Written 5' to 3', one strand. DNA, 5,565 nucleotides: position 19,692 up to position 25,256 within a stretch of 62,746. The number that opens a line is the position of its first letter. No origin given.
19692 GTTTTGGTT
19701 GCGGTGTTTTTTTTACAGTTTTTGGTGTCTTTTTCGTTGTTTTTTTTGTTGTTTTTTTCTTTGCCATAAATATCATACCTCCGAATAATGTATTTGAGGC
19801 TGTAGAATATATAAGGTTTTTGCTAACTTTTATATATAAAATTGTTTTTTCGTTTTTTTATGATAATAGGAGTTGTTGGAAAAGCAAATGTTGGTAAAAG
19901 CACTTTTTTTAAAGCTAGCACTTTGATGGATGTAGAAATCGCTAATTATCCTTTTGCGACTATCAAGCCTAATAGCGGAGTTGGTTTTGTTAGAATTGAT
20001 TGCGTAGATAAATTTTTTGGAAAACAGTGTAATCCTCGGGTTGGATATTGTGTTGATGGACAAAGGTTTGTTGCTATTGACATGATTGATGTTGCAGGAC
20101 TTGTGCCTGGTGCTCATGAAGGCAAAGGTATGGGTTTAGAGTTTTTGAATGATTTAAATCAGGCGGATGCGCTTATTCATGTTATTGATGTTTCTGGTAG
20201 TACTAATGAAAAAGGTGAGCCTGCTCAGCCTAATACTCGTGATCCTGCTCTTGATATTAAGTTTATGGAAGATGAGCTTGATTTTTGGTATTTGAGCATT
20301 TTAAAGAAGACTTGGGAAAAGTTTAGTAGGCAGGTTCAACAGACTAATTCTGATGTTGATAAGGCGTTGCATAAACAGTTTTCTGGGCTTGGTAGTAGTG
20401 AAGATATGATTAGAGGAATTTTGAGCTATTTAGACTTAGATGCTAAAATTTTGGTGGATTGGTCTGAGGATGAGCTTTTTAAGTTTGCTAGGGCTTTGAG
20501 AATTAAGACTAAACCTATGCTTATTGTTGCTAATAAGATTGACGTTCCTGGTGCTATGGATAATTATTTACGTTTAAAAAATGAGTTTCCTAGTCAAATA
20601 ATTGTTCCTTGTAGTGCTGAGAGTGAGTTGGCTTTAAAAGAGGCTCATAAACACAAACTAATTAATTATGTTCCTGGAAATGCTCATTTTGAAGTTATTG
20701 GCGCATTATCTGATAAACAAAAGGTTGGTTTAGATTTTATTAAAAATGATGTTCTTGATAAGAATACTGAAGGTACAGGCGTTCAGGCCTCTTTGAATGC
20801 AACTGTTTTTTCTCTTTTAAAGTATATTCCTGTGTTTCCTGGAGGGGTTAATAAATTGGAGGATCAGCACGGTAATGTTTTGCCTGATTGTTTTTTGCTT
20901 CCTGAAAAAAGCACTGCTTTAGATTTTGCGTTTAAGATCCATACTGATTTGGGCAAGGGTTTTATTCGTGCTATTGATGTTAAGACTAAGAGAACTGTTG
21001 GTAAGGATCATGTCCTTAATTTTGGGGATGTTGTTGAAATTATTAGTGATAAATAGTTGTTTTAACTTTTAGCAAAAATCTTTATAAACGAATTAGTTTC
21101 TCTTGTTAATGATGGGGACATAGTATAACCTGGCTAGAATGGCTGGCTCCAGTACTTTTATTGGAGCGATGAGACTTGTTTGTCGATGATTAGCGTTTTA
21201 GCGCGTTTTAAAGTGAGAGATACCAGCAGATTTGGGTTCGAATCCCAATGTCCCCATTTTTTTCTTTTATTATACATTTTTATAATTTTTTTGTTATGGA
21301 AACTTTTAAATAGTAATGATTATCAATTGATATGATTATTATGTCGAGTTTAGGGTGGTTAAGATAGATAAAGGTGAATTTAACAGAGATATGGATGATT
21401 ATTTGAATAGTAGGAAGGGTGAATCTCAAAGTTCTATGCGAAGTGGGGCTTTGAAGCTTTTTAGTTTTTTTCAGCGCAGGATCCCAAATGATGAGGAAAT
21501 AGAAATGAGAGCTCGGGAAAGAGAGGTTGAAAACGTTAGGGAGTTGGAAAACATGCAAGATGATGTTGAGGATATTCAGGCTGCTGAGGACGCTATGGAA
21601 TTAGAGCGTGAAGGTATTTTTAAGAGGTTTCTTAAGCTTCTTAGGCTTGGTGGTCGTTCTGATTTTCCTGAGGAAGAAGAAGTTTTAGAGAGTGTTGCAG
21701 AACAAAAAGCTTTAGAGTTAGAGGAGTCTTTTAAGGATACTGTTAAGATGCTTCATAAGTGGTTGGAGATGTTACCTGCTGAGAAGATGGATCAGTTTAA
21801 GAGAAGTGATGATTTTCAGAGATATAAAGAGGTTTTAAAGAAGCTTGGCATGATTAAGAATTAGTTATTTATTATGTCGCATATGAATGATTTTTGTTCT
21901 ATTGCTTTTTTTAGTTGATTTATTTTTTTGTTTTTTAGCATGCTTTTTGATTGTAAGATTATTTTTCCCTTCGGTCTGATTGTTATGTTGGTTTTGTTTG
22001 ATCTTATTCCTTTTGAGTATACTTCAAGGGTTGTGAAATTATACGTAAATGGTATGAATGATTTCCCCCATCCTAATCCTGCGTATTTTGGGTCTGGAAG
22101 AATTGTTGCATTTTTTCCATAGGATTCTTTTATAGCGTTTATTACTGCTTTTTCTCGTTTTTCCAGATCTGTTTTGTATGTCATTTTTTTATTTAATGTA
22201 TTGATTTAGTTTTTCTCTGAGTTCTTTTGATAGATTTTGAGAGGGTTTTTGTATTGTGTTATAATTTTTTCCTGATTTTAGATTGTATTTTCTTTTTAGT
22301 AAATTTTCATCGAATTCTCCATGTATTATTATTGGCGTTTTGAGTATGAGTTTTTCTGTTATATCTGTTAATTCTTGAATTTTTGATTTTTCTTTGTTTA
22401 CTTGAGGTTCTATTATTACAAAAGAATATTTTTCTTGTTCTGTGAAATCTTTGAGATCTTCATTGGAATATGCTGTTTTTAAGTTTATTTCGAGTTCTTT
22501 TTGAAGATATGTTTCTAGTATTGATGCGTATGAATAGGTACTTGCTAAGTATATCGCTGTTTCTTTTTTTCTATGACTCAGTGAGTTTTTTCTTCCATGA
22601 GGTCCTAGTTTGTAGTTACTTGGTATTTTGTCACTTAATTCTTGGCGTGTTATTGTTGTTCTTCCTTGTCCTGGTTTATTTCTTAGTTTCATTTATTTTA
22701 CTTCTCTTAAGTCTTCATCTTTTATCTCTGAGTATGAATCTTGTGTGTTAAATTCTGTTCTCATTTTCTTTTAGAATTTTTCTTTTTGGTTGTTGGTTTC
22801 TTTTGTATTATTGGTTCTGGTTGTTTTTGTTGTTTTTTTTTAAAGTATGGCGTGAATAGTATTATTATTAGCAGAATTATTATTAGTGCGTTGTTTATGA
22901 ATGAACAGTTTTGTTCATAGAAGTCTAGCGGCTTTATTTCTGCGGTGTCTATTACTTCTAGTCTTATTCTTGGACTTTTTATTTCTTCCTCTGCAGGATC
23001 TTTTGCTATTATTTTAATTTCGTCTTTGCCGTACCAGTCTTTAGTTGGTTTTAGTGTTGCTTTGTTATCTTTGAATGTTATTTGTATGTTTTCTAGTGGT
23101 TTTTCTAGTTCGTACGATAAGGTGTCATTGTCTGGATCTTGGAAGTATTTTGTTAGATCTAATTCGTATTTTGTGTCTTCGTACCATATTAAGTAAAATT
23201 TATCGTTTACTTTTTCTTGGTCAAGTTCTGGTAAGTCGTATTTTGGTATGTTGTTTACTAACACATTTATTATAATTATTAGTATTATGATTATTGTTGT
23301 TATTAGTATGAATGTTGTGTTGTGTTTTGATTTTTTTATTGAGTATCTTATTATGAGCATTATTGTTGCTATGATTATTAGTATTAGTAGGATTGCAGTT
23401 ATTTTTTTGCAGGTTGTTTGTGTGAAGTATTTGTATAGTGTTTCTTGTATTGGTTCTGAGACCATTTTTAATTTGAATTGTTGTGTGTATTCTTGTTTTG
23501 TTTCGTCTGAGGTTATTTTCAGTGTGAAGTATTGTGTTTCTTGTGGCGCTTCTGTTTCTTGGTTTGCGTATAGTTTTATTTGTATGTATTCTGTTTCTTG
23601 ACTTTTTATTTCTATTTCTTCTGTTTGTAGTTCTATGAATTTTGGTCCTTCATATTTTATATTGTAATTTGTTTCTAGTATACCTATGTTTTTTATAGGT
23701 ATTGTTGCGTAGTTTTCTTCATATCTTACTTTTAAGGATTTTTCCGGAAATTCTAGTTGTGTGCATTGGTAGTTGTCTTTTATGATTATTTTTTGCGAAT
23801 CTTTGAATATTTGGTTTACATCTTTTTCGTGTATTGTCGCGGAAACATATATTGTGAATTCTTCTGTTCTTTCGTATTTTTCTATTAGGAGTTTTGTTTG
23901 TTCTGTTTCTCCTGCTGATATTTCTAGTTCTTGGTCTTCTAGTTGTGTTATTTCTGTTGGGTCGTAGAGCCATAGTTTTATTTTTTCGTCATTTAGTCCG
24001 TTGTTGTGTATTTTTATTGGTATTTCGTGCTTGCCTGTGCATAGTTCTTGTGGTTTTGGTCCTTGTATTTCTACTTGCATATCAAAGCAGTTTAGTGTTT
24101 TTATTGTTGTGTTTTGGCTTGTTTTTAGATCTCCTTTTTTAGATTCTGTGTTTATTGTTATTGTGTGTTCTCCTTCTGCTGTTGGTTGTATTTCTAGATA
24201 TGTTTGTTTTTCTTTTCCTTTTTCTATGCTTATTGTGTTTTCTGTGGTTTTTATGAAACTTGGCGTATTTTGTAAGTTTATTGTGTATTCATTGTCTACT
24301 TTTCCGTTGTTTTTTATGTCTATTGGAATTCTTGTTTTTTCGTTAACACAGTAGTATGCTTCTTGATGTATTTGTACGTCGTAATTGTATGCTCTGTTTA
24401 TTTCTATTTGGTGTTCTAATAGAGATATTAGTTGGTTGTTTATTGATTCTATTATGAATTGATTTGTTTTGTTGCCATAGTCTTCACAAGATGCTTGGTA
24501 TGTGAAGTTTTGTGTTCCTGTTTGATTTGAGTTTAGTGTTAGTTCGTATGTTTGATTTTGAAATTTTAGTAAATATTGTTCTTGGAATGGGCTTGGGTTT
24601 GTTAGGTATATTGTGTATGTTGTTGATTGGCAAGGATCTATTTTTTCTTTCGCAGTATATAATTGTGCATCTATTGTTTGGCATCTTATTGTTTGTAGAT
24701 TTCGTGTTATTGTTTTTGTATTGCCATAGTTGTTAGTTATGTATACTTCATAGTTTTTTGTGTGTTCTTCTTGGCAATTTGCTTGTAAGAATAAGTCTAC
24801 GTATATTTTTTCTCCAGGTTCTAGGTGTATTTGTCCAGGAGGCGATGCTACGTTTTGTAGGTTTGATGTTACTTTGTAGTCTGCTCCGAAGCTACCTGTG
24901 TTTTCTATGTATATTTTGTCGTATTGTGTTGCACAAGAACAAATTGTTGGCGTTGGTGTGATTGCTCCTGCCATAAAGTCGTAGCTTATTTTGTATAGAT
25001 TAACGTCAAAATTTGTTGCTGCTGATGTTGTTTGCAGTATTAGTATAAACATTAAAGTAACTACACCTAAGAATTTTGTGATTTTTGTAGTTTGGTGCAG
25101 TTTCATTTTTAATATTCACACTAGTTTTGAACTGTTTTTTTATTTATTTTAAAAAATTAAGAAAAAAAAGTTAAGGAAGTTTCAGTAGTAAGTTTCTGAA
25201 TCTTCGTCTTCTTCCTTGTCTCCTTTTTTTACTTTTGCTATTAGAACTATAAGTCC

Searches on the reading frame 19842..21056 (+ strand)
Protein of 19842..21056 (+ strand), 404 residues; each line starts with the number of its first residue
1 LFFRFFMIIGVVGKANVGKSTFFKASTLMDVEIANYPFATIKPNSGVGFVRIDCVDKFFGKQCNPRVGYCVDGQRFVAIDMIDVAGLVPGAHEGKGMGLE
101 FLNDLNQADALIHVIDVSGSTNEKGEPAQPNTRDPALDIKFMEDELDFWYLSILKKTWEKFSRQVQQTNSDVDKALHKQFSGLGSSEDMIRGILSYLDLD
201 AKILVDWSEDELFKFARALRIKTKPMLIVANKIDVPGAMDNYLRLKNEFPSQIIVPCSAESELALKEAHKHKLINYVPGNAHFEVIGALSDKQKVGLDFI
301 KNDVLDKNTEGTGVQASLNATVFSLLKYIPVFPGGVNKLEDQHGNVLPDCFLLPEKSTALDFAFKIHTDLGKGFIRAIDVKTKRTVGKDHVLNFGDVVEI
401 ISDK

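Call 20: search_protein_families(library=pfam, proteins=[window:19842-21056:+], max_evalue=0.001)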
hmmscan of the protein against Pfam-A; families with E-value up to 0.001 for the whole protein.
window:19842-21056:+ (404 aa): 4 families
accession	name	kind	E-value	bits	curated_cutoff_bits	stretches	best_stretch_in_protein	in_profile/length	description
PF08438.16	YGR210-like_G4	-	6.1e-29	101.1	24.7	1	229-333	1-105/108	Obg-like GTPase YGR210-like, G4 motif-containing domain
PF01926.29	MMR_HSR1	-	1.2e-15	58.1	21.9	1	9-120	2-89/113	50S ribosome-binding GTPase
PF02824.27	TGS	-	1.1e-12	48.2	22.2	1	346-401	4-59/60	TGS domain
PF02421.24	FeoB_N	-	4.3e-05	23.5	27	1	9-46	3-40/156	Ferrous iron transport protein B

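Call 24: find_related_loci(query=window:19842-21056:+, collection=genome_contigs, flank=10000)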
Query window:19842-21056:+ (404 aa) in genome_contigs; peptide patterns used: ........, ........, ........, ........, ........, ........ (x = any residue, [..] = any of these).
110 stretches matched a pattern; 33 encode a relative of the query (tblastn E <= 1e-3); 33 distinct loci.
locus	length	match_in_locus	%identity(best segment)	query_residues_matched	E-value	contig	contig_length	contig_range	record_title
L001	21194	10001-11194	75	6-404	0e+0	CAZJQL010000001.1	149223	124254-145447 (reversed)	MAG TPA_asm: uncultured Methanosarcinales archaeon isolate SRP290908_co2_72 genome assembly, contig: NODE_88_length_1492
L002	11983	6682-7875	73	7-404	0e+0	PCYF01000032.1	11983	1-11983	MAG: Candidatus Woesearchaeota archaeon CG10_big_fil_rev_8_21_14_0_10_32_9 CG10_8_21_14_0.10_scaffold_5573_c, whole geno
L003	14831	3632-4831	72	3-404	0e+0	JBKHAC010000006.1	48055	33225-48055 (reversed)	MAG: Candidatus Woesearchaeota archaeon isolate D1M01_101 NODE_698_length_48055_cov_8.595125, whole genome shotgun seque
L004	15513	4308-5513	65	2-404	1e-175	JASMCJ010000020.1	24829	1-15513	MAG: Candidatus Woesearchaeota archaeon isolate ETNP3_MAG_14 c_000000450334, whole genome shotgun sequence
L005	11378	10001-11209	63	3-404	1e-174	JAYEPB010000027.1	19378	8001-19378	MAG: Nanoarchaeota archaeon isolate MAG014 MAG014_27, whole genome shotgun sequence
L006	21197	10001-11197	64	7-404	1e-173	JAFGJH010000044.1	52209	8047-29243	MAG: Candidatus Woesearchaeota archaeon isolate Zod_Metabat.265 k87_12125033, whole genome shotgun sequence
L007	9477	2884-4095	63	2-404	3e-171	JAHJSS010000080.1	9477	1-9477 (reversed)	MAG: Nanoarchaeota archaeon isolate OS_PC_MetaG.mb.26 OS_PC_MetaG.mb.26_k141_805090, whole genome shotgun sequence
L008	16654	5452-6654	63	5-404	4e-171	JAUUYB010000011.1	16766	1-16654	MAG: Candidatus Woesearchaeota archaeon isolate CSMAG_156 CSMAG_156_k127_6984832_length_16766_cov_17.0000, whole genome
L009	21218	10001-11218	63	1-404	8e-171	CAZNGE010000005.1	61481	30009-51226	MAG TPA_asm: uncultured Methanosarcinales archaeon isolate binchicken_co151_55 genome assembly, contig: NODE_562_length_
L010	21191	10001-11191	65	7-404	2e-170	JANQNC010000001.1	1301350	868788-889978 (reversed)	MAG: Candidatus Nanoarchaeia archaeon isolate PL23a_bin.96 k99_5893168, whole genome shotgun sequence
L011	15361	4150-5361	62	4-404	2e-170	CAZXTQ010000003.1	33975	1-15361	MAG TPA_asm: uncultured Methanosarcinales archaeon isolate SRP141376_co3_431 genome assembly, contig: NODE_3283_length_3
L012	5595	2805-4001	63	7-404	4e-170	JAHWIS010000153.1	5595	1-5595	MAG: Candidatus Woesearchaeota archaeon isolate YT3_319 k127_75691772, whole genome shotgun sequence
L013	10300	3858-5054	63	7-404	9e-168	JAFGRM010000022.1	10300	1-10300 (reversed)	MAG: Candidatus Woesearchaeota archaeon isolate Zod_Metabat.828 k87_2444400, whole genome shotgun sequence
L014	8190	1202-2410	61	3-404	2e-167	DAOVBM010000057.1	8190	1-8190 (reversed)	MAG TPA_asm: Candidatus Woesearchaeota archaeon isolate CSMAG_1005 CSMAG_1005_k141_7033440_length_8190_cov_10.9727, whol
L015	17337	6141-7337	63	7-404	4e-167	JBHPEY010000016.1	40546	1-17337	Nanoarchaeota archaeon isolate SAG AM-311-I03 NODE_16_length_40546_cov_32.672619, whole genome shotgun sequence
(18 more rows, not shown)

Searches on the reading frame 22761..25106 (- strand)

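Call 16: search_protein_families(library=pfam, proteins=[window:22761-25106:-], max_evalue=0.00001)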
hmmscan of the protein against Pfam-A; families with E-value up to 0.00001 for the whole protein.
window:22761-25106:- (781 aa): 1 family
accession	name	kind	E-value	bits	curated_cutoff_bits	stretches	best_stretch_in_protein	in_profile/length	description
PF17963.7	Big_9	-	2.7e-06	28.6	23.6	0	643-706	15-79/89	Bacterial Ig domain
